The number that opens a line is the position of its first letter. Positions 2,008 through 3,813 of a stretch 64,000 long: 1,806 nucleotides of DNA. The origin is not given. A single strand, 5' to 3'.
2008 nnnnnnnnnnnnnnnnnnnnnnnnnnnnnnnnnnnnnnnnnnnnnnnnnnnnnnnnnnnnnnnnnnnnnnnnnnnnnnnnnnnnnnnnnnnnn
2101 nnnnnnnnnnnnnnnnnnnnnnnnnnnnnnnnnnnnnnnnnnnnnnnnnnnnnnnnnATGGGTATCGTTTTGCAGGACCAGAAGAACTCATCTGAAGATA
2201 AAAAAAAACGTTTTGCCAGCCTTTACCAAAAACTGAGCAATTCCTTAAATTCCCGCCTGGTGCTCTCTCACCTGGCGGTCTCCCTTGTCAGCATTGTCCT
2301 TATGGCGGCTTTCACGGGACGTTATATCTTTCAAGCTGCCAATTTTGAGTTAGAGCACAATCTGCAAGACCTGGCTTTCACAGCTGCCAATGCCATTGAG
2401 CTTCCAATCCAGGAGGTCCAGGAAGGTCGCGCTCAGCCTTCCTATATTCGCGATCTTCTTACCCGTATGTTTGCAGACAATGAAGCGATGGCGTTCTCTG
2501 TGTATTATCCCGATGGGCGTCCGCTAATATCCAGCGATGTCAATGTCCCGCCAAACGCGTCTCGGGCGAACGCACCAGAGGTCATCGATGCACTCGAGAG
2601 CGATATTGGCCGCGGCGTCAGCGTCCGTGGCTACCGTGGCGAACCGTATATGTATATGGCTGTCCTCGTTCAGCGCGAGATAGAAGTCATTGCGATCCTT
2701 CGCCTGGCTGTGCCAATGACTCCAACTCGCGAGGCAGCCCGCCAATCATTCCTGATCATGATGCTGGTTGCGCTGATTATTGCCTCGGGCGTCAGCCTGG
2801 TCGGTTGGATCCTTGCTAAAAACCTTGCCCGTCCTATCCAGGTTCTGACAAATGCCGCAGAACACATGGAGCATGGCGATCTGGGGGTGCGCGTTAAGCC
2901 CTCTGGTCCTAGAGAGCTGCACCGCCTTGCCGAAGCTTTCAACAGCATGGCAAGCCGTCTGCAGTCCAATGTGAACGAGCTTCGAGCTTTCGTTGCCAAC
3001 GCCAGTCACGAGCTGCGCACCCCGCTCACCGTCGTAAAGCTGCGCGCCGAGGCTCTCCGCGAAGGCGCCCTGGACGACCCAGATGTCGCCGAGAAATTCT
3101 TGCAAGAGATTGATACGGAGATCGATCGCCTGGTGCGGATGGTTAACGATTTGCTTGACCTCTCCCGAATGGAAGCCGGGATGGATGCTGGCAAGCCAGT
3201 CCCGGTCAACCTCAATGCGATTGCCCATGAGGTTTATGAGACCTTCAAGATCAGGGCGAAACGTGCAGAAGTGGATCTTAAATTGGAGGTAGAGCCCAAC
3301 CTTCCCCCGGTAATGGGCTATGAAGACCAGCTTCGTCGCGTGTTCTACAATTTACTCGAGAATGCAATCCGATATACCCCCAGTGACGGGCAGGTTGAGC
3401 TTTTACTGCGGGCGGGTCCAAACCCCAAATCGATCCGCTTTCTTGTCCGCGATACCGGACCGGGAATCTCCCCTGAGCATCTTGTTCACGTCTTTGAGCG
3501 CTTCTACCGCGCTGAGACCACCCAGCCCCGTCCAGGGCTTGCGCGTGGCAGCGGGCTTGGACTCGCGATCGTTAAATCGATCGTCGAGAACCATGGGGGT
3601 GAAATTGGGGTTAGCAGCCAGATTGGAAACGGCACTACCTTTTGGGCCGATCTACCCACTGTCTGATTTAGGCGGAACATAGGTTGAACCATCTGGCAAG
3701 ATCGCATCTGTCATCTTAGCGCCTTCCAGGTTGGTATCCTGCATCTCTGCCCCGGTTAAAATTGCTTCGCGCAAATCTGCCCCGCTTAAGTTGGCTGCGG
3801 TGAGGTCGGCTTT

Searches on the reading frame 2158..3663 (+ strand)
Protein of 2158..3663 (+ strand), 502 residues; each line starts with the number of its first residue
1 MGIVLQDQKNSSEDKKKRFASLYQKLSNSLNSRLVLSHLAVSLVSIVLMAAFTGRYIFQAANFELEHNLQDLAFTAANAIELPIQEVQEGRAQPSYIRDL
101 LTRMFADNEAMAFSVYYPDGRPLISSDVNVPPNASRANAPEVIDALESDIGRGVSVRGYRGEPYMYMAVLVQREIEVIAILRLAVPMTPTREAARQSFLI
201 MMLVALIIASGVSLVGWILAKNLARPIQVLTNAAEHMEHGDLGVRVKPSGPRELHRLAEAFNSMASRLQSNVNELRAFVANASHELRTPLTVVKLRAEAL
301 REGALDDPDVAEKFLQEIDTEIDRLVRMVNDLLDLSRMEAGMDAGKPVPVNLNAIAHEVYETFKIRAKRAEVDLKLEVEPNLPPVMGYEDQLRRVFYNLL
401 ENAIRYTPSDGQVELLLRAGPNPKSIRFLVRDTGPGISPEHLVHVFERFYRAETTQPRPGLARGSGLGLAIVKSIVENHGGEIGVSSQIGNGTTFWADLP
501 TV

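Call 93: search_protein_families(library=pfam, proteins=[window:2158-3663:+], max_evalue=0.0001)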
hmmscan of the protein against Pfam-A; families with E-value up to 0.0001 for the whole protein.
window:2158-3663:+ (502 aa): 3 families
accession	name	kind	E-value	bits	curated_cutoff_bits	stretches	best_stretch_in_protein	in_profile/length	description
PF02518.31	HATPase_c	-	1.1e-29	103.5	26.4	1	388-500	2-108/111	Histidine kinase-, DNA gyrase B-, and HSP90-like ATPase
PF00512.31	HisKA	-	1.7e-21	76.5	26.9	1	275-341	2-66/66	His Kinase A (phospho-acceptor) domain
PF00672.30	HAMP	-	1.8e-15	57.4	25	1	219-269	2-52/53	HAMP domain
